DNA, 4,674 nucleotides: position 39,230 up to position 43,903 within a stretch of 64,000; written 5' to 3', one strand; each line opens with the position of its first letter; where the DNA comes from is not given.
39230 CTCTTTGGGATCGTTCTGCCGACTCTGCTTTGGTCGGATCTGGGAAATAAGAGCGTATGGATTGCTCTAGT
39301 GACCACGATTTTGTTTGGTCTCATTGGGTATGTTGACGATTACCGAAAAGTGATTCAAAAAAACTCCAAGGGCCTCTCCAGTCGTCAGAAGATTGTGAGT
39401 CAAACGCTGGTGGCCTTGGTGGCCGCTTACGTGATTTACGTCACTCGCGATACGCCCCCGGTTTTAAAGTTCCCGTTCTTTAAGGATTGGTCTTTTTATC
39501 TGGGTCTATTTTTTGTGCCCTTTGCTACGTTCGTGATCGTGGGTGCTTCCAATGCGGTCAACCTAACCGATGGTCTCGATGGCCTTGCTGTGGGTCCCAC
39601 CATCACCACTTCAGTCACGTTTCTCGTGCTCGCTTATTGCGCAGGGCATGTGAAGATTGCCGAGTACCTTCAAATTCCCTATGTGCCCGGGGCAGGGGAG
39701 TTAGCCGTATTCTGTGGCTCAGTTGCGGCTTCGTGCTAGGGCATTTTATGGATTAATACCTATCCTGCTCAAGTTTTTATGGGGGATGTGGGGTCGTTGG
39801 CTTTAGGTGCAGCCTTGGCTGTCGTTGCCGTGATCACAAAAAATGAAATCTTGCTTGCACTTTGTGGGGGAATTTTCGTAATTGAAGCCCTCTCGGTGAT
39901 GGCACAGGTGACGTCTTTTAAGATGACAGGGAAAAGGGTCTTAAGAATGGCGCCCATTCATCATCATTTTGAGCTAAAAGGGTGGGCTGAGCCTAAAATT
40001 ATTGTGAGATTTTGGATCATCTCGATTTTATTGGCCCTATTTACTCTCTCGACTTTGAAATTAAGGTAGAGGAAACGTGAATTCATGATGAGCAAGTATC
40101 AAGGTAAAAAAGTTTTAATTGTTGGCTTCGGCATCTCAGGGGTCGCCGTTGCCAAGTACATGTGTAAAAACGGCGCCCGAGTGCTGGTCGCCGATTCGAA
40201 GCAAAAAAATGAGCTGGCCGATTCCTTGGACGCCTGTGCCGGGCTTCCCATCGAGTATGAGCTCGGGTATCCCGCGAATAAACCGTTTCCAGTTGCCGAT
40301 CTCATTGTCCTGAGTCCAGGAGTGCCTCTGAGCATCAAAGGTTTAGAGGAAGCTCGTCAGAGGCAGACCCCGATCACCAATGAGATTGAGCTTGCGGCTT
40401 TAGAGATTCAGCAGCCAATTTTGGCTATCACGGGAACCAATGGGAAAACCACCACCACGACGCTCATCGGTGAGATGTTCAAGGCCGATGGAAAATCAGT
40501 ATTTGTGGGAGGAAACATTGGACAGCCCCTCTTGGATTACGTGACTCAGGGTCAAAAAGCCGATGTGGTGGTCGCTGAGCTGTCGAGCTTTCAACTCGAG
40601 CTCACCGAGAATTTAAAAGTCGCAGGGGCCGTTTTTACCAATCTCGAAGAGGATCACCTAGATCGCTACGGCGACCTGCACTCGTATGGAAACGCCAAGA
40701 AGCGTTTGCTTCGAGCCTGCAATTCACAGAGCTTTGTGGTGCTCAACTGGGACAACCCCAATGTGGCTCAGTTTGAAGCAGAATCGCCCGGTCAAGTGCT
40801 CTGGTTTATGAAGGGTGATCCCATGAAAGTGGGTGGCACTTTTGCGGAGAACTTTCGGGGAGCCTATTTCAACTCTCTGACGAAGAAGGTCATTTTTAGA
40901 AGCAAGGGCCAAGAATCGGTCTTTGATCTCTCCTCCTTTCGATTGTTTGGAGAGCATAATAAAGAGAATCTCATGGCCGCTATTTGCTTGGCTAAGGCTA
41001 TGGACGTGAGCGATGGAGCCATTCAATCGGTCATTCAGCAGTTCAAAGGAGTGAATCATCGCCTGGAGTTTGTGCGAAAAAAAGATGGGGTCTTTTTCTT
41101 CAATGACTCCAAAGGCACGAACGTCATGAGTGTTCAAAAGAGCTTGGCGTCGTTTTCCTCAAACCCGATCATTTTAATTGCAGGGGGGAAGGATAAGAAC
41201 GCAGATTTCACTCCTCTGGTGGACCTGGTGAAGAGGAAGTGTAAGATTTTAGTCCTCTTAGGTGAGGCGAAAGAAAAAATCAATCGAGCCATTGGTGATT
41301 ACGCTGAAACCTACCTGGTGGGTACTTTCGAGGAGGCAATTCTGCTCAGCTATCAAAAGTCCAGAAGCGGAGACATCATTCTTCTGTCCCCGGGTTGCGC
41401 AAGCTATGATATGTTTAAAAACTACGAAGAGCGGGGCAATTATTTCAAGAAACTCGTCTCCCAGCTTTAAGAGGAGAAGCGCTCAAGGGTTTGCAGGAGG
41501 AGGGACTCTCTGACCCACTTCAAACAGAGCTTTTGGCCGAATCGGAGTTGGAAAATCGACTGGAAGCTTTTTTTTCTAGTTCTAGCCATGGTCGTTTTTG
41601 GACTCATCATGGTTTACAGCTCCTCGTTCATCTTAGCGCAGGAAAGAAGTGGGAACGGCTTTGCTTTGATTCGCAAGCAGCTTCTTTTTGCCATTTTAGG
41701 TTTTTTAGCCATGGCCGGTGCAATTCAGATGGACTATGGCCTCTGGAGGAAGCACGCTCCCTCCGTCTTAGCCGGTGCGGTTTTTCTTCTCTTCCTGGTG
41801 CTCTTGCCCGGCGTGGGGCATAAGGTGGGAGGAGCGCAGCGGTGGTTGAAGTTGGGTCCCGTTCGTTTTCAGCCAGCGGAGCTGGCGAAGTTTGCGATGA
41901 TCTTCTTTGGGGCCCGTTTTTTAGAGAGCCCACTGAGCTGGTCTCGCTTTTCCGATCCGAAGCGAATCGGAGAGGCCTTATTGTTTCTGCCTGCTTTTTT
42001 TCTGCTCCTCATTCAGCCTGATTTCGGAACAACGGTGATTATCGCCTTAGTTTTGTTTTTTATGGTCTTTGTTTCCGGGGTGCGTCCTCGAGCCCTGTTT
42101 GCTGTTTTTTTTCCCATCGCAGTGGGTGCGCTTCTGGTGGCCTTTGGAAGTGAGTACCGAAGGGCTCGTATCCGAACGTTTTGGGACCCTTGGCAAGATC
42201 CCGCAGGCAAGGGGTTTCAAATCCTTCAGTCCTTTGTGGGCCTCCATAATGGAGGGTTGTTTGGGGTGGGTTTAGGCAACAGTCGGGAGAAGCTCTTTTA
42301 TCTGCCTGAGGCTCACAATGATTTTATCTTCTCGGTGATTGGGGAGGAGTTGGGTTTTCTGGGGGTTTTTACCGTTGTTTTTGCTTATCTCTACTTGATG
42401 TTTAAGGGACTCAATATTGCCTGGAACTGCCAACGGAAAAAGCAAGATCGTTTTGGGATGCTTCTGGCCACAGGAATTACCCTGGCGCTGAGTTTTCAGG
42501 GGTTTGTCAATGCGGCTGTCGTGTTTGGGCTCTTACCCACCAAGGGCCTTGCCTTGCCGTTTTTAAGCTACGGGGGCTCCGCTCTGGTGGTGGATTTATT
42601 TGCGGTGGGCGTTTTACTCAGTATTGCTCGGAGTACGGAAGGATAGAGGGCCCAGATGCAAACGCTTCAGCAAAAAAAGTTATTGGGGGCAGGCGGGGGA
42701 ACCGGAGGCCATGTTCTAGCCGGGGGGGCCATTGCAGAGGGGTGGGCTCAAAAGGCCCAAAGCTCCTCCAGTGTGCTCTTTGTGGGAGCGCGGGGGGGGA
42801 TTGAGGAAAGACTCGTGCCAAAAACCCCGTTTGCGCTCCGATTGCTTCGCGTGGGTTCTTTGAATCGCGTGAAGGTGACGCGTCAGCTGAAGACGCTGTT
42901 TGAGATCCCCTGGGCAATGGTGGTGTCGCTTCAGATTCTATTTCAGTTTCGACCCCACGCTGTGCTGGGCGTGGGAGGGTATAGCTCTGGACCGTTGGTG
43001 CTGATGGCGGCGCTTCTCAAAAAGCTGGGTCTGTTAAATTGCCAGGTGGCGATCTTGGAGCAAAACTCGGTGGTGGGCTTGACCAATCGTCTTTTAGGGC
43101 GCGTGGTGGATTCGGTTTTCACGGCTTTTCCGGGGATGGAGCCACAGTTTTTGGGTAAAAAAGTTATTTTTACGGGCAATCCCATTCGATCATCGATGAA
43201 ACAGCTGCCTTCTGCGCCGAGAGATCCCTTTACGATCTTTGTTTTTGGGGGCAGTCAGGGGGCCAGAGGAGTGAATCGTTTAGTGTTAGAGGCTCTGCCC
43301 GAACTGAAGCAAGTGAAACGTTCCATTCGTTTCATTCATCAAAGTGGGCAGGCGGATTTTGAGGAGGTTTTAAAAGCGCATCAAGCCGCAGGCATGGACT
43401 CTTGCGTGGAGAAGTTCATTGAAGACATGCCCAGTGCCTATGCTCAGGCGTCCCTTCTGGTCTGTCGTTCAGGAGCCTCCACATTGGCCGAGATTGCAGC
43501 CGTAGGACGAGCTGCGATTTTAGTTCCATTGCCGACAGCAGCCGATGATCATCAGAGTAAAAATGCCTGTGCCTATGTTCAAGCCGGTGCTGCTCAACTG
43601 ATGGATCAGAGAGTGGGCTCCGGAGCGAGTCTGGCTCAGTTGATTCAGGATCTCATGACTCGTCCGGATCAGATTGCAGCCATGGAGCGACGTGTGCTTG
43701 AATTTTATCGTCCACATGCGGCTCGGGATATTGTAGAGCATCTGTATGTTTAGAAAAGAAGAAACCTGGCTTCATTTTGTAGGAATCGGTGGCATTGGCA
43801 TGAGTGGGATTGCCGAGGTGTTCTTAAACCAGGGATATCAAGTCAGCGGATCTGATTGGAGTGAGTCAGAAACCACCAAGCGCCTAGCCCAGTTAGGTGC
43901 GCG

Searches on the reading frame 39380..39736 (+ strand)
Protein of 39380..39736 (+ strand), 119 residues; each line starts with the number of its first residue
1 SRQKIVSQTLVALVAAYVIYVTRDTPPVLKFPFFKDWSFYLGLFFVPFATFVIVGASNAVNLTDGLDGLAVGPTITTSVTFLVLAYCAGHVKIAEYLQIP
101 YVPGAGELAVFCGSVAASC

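Call 36: find_homologous_proteins(query=window:39380-39736:+, max_evalue=1e-20)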
Query seq(119 aa) (119 aa): 587 proteins with E <= 1e-20 among 3938 candidates; the best 120 are listed.
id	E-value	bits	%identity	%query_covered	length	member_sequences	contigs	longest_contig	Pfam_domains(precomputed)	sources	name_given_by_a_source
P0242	4.6e-51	190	89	82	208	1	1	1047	PF00953.27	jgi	-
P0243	8.6e-41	157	77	78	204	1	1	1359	PF00953.27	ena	-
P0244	2.4e-37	146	87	69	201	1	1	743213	PF00953.27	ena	-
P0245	2.6e-36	142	58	97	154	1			PF00953.27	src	-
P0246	1.1e-35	140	57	97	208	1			PF00953.27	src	-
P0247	3.3e-34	135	83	64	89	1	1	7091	PF00953.27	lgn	-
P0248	8.5e-32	128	67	73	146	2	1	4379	PF00953.27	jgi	jgi:phospho-N-acetylmuramoyl-pentapeptide-transferase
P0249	2.0e-31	126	60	94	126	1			PF00953.27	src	-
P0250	2.2e-31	126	84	61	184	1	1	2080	PF00953.27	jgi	-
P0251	2.7e-31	126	58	88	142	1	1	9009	PF00953.27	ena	-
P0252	2.9e-31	126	79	65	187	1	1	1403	PF00953.27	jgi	jgi:phospho-N-acetylmuramoyl-pentapeptide-transferase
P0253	1.4e-30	124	51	98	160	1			PF00953.27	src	-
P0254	1.7e-30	123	60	95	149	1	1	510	PF00953.27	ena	-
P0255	2.3e-30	123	50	100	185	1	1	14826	PF00953.27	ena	-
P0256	5.2e-30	122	47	100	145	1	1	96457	PF00953.27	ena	-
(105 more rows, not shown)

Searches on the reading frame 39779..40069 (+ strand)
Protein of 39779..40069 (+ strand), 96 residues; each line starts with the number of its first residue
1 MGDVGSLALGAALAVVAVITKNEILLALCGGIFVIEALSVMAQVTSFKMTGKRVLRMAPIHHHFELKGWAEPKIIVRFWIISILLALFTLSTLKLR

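Call 17: find_encoding_contigs(protein=window:39779-40069:+, flank=10000, max_places=10)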
Protein window:39779-40069:+ (96 aa): no gene with exactly this product is on record in the collection.

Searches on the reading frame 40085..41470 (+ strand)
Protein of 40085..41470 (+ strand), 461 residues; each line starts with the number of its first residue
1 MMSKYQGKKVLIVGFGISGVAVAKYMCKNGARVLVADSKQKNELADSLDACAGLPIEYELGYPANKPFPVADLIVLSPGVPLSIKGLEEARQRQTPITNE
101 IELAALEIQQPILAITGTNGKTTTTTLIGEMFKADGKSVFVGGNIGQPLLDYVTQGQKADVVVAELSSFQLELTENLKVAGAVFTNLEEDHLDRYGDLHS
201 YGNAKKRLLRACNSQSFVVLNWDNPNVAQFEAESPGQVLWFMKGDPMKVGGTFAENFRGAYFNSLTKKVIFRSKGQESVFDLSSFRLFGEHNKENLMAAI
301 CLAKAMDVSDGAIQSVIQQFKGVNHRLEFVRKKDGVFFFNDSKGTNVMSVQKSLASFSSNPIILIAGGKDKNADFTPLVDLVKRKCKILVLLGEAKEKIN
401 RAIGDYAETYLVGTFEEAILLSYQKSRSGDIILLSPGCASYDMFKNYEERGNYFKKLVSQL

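Call 10: search_protein_families(library=ncbifam, proteins=[window:40085-41470:+])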
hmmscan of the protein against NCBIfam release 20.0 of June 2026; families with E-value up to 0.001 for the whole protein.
window:40085-41470:+ (461 aa): 24 families
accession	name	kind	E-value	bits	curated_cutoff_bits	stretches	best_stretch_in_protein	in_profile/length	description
TIGR01087.1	murD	equivalog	7.4e-126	420.8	211.95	1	9-459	1-440/441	UDP-N-acetylmuramoyl-L-alanine--D-glutamate ligase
TIGR01082.1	murC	equivalog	6.4e-37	127.7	335.1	1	12-341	7-322/449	UDP-N-acetylmuramate--L-alanine ligase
NF053647.1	pMurD2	equivalog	2.5e-34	118.9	550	2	9-256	2-247/405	pseudomurein biosynthesis peptide ligase pMurD2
NF008896.0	PRK11929.1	equivalog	1.9e-31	108.7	1023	3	156-333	177-353/965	bifunctional UDP-N-acetylmuramoyl-L-alanyl-D-glutamate--2,6-diaminopimelate ligase MurE/UDP-N-acetylmuramoyl-tripeptide--D-alanyl-D-alanine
NF053646.1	pMurD1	equivalog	3.8e-31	108.2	610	1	9-433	2-437/465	pseudomurein biosynthesis peptide ligase pMurD1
NF053645.1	pMurC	equivalog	4.2e-29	101.6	560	2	14-233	6-233/492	pseudomurein biosynthesis peptide ligase pMurC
TIGR01085.1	murE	subfamily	1.3e-26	93.6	257.3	1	112-334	87-330/472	UDP-N-acetylmuramyl-tripeptide synthetase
NF001126.0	PRK00139.1-4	equivalog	5.2e-26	91.2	373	1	112-341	106-347/486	UDP-N-acetylmuramoyl-L-alanyl-D-glutamate--2,6-diaminopimelate ligase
TIGR01143.1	murF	subfamily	6.7e-23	81.3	288.6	1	107-433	71-402/418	UDP-N-acetylmuramoyl-tripeptide--D-alanyl-D-alanine ligase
NF001123.0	PRK00139.1-1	equivalog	3.4e-22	78.8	586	1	111-336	108-350/493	UDP-N-acetylmuramoyl-L-alanyl-D-glutamate--2,6-diaminopimelate ligase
NF001124.0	PRK00139.1-2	equivalog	4.3e-22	78.5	476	1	158-366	176-383/500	UDP-N-acetylmuramoyl-L-alanyl-D-glutamate--2,6-diaminopimelate ligase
NF033197.0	F430_CfbE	equivalog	1.8e-18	66.7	250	1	107-434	96-425/430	coenzyme F430 synthase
TIGR02068.2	cya_phycin_syn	equivalog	1.1e-15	56.7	850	2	109-139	478-508/862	cyanophycin synthetase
NF010623.0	PRK14016.1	subfamily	4.5e-15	54.9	877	2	182-329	569-727/871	cyanophycin synthetase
NF010628.0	PRK14022.1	equivalog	1.1e-14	54.1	536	1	159-368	179-375/483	UDP-N-acetylmuramoyl-L-alanyl-D-glutamate--L-lysine ligase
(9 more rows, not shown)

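Call 16: find_encoding_contigs(protein=window:40085-41470:+, flank=10000, max_places=10)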
Protein window:40085-41470:+ (461 aa): no gene with exactly this product is on record in the collection.

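Call 27: find_homologous_proteins(query=window:40085-41470:+)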
Query window:40085-41470:+ (461 aa): 8000 proteins with E <= 0.001 among 8000 candidates; the best 120 are listed.
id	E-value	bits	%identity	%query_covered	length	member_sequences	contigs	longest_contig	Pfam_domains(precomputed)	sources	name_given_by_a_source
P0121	0.0e+0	1024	100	100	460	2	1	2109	PF02875.27,PF08245.19,PF21799.3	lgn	-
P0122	9.4e-236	801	74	100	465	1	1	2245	PF02875.27,PF08245.19,PF21799.3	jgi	jgi:UDP-N-acetylmuramoylalanine--D-glutamate ligase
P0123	4.9e-233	792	74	100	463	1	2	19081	PF02875.27,PF08245.19,PF21799.3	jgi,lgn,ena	-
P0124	1.3e-232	791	75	100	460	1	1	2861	PF02875.27,PF08245.19,PF21799.3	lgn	-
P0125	8.0e-232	788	75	100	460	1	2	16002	PF02875.27,PF08245.19,PF21799.3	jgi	jgi:UDP-N-acetylmuramoylalanine--D-glutamate ligase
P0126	5.4e-226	769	74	100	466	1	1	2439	PF02875.27,PF08245.19,PF21377.4,PF21799.3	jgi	jgi:UDP-N-acetylmuramoylalanine--D-glutamate ligase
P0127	5.4e-225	765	74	100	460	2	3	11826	PF02875.27,PF08245.19,PF21377.4,PF21799.3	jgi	jgi:UDP-N-acetylmuramoylalanine--D-glutamate ligase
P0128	2.6e-224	763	76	95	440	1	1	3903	PF02875.27,PF08245.19,PF21799.3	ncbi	ncbi:MAG: UDP-N-acetylmuramoyl-L-alanine--D-glutamate ligase, partial [Bdellovibrionia bacterium]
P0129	3.5e-224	763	73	100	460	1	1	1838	PF02875.27,PF08245.19,PF21377.4,PF21799.3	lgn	-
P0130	7.4e-224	762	74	100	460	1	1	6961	PF02875.27,PF08245.19,PF21377.4,PF21799.3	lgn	-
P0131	1.4e-223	761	73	100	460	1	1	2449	PF02875.27,PF08245.19,PF21799.3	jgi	jgi:UDP-N-acetylmuramoylalanine--D-glutamate ligase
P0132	1.6e-223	761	73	100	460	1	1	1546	PF02875.27,PF08245.19,PF21377.4,PF21799.3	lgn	-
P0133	4.9e-223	759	73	100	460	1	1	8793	PF02875.27,PF08245.19,PF21377.4,PF21799.3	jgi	jgi:UDP-N-acetylmuramoylalanine--D-glutamate ligase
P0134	7.3e-223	758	72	100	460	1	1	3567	PF02875.27,PF08245.19,PF21377.4,PF21799.3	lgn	-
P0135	2.0e-222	757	74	100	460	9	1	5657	PF13241.13,PF02875.27,PF08245.19,PF13738.13,PF21799.3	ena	-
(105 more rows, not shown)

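Call 28: find_encoding_contigs(protein=P0121, flank=10000, max_places=10)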
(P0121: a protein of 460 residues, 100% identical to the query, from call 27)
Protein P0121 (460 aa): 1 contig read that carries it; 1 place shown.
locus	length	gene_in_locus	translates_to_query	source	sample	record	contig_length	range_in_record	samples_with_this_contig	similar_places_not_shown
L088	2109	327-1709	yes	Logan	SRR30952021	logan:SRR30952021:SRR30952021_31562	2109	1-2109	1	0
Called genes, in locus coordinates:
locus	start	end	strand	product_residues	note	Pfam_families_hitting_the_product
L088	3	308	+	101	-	?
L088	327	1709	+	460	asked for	PF21799:MurD-like_N, PF08245:Mur_ligase_M, PF02875:Mur_ligase_C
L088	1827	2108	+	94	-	?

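Call 29: list_cluster_members(proteins=[P0121])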
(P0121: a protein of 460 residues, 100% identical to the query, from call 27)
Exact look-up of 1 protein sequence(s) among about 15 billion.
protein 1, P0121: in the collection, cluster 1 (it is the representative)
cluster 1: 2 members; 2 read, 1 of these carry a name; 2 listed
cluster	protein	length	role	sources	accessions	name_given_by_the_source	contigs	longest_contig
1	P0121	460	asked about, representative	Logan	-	-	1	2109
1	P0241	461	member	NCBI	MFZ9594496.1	MAG: UDP-N-acetylmuramoyl-L-alanine--D-glutamate ligase [Bdellovibrionia bacterium]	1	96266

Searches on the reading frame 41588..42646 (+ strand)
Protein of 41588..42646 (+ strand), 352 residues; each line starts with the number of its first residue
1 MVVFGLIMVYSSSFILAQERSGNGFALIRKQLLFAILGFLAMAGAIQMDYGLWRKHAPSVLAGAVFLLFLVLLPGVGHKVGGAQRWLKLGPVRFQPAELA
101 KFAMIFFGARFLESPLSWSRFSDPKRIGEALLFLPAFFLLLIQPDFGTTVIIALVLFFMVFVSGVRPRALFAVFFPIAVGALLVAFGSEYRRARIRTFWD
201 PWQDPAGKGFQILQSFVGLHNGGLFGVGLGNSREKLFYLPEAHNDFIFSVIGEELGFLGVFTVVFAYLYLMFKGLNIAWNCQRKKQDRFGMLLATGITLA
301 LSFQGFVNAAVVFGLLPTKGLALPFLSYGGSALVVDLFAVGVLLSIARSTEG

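Call 10: search_protein_families(library=ncbifam, proteins=[window:41588-42646:+])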
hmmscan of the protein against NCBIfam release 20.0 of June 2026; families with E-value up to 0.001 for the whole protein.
window:41588-42646:+ (352 aa): 6 families
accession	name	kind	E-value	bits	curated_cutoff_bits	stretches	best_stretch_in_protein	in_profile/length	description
TIGR02614.1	ftsW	equivalog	2.9e-116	388.5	337.5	1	1-349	11-356/357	putative lipid II flippase FtsW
TIGR02615.1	spoVE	exception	6.6e-99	331.7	448.8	1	2-348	12-354/354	stage V sporulation protein E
TIGR02210.1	rodA_shape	equivalog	3.8e-86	289.4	336.7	1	2-348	12-354/357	rod shape-determining protein RodA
NF008042.0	PRK10774.1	equivalog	3.7e-71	240.2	493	1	2-347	47-389/405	cell division protein FtsW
NF008060.0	PRK10794.1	equivalog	1.5e-60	205.1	590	1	6-347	26-360/370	peptidoglycan glycosyltransferase MrdB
NF037961.1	RodA_shape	subfamily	3.9e-40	138.4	150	2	208-335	272-396/415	rod shape-determining protein RodA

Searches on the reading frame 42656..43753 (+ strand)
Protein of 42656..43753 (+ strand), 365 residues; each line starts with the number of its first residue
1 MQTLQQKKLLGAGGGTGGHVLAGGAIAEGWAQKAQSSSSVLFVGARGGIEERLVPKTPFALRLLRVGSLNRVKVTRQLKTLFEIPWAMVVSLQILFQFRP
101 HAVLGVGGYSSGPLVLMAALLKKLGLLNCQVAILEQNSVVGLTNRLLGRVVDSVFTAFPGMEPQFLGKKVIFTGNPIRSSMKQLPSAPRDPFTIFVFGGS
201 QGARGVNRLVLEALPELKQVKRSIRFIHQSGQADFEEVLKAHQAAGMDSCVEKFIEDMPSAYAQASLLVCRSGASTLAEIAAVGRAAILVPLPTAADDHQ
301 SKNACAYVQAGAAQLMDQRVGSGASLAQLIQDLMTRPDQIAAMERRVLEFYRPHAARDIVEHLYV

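Call 10: search_protein_families(library=ncbifam, proteins=[window:42656-43753:+])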
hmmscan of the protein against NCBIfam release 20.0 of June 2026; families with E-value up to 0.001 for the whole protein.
window:42656-43753:+ (365 aa): 5 families
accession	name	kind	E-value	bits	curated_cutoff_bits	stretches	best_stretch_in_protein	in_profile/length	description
TIGR01133.1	murG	equivalog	1e-80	271.4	250.25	1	6-362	5-352/353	undecaprenyldiphospho-muramoylpentapeptide beta-N-acetylglucosaminyltransferase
NF009102.0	PRK12446.1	equivalog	1.7e-28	99.5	339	1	7-339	2-328/352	undecaprenyldiphospho-muramoylpentapeptide beta-N-acetylglucosaminyltransferase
NF041548.1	PssE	equivalog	1.7e-06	28.1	120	1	195-316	2-110/146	PssE/Cps14G family polysaccharide biosynthesis glycosyltransferase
NF010135.0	PRK13609.1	equivalog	1.5e-05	24.1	500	1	250-362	259-364/388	diglucosyl diacylglycerol synthase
NF046028.1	GluronsyltaseWelK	equivalog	3.7e-05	23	400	1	71-345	55-314/319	beta-1,4-glucuronosyltransferase WelK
